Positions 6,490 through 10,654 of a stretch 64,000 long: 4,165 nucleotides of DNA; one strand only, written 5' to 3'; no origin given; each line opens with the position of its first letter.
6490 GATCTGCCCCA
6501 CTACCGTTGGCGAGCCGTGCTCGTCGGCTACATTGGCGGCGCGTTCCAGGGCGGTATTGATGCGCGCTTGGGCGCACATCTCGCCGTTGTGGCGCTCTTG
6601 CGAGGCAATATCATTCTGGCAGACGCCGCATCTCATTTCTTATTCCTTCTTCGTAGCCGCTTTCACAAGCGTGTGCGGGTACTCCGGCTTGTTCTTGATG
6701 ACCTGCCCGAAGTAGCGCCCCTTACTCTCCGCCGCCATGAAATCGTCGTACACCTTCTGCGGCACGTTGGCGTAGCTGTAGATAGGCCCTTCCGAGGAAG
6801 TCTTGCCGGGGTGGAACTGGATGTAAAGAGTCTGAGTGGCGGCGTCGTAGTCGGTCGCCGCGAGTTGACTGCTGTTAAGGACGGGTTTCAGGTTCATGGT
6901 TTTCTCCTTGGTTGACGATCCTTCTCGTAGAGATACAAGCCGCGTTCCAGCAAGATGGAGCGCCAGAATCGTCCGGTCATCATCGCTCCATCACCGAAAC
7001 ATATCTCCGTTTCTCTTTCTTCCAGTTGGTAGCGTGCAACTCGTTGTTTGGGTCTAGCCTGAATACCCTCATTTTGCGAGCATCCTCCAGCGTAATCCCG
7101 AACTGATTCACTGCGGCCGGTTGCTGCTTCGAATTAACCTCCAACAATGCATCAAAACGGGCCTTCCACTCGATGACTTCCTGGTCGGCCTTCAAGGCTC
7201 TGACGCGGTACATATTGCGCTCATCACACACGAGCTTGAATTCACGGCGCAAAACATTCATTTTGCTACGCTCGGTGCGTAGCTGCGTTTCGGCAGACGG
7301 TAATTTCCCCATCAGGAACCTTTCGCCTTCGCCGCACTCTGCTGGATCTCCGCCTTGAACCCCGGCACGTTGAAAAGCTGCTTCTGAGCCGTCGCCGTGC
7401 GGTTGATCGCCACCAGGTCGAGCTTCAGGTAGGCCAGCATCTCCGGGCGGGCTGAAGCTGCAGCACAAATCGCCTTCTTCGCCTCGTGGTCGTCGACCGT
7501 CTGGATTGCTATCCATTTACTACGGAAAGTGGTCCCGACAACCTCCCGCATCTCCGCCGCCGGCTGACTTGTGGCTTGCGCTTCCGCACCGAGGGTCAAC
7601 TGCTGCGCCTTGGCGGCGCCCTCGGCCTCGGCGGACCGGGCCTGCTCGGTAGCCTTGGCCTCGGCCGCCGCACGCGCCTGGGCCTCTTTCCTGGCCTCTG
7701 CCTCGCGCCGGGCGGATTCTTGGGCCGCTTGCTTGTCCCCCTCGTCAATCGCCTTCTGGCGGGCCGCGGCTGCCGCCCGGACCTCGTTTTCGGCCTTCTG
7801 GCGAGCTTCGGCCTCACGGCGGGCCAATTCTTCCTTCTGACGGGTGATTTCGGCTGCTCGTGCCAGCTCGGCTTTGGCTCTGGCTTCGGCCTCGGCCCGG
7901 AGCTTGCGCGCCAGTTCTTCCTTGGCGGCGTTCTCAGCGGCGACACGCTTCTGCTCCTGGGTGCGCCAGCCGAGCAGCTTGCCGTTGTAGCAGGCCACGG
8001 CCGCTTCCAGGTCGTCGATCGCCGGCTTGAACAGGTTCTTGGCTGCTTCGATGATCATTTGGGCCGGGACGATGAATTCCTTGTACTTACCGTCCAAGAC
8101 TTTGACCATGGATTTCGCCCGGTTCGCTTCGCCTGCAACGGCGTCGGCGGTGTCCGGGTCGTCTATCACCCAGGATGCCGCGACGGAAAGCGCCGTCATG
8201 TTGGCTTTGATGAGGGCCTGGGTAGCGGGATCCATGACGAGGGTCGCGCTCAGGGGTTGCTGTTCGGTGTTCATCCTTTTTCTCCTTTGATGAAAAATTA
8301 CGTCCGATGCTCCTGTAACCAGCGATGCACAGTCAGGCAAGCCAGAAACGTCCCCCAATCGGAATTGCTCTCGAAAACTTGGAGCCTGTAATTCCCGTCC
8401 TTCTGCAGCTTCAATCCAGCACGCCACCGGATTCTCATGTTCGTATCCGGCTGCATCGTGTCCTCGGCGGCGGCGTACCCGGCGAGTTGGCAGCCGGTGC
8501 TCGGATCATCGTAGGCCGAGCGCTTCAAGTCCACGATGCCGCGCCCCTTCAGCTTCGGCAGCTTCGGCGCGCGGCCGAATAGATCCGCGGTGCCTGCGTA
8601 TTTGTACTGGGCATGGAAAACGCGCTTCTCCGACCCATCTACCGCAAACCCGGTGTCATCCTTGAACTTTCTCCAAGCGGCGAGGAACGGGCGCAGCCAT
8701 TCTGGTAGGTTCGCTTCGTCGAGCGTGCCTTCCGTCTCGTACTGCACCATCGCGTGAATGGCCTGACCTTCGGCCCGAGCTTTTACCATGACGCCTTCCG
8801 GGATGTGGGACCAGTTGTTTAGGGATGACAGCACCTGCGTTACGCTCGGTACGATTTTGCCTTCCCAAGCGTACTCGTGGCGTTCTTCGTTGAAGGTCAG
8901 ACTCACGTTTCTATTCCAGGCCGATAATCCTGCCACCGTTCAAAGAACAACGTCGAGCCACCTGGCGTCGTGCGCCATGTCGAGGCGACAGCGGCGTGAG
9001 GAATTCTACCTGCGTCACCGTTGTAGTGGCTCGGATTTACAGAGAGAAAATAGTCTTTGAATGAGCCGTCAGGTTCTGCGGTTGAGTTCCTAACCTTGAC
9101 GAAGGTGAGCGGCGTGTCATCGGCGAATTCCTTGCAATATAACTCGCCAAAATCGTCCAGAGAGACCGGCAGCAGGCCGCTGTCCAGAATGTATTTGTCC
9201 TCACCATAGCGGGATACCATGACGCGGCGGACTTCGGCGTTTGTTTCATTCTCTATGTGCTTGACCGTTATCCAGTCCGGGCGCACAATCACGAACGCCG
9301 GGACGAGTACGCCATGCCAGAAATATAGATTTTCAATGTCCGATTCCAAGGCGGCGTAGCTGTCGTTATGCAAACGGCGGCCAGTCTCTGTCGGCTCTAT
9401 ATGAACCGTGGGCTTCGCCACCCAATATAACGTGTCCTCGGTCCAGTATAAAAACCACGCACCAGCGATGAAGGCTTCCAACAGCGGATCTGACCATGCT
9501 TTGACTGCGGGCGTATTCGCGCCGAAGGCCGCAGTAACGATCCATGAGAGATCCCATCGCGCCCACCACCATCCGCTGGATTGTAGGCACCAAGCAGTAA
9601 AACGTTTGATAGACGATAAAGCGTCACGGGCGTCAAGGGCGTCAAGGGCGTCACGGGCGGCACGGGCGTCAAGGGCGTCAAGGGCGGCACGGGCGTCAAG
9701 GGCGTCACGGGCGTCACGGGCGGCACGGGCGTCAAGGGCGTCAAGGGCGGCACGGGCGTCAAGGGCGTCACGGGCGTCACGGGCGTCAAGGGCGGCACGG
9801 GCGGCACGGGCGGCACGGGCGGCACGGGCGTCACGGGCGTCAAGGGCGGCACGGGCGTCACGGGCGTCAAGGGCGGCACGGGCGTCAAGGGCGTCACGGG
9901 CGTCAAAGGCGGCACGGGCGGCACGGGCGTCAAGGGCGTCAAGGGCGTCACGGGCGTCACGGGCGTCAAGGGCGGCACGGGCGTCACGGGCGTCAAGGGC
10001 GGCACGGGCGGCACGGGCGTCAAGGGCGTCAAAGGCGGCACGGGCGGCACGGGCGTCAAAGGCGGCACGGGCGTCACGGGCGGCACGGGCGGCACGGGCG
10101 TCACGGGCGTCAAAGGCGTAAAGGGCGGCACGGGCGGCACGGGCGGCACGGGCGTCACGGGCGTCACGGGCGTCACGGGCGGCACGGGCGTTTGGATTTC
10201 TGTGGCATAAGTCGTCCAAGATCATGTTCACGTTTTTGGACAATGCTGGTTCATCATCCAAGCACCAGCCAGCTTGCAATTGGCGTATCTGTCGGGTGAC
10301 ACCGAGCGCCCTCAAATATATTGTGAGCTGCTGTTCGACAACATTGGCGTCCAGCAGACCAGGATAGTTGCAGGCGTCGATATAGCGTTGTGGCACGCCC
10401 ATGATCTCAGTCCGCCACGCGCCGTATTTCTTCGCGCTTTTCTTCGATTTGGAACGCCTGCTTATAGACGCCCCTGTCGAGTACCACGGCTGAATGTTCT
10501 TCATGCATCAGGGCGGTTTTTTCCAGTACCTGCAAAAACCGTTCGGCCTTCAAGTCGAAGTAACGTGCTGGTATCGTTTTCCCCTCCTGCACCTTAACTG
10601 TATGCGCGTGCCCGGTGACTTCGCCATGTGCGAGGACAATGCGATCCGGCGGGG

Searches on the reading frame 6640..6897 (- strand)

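Call 61: search_protein_families(library=pfam, proteins=[window:6640-6897:-], max_evalue=0.1)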
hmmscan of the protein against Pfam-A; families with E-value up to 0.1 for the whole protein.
window:6640-6897:- (85 aa): 2 families
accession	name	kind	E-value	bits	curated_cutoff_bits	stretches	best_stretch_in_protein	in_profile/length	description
PF13619.11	KTSC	-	5.8e-21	74.4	25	1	8-70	1-57/58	KTSC domain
PF10049.14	DUF2283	-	0.048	14.3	23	1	16-35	3-22/49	Protein of unknown function (DUF2283)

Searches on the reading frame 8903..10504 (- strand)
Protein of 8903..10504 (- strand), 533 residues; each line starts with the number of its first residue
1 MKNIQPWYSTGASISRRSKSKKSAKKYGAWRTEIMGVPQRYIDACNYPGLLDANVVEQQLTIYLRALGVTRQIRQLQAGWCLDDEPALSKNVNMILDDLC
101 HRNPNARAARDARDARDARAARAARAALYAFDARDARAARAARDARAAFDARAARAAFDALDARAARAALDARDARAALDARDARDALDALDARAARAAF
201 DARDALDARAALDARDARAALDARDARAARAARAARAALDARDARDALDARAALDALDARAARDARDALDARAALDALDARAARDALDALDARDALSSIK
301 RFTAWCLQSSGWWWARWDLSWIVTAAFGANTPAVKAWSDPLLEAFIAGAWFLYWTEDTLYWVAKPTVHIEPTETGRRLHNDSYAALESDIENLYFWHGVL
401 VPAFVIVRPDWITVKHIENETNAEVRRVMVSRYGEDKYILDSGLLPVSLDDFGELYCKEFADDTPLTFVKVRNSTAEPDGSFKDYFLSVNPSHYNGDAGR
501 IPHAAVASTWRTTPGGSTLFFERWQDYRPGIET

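Call 15: search_protein_families(library=pfam, proteins=[window:8903-10504:-], max_evalue=0.01)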
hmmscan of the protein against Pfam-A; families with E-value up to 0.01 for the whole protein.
window:8903-10504:- (533 aa): 1 family
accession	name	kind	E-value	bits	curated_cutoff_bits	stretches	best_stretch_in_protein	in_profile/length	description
PF20530.3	DUF6745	-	4.7e-25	88.5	27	1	345-494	37-183/206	Domain of unknown function (DUF6745)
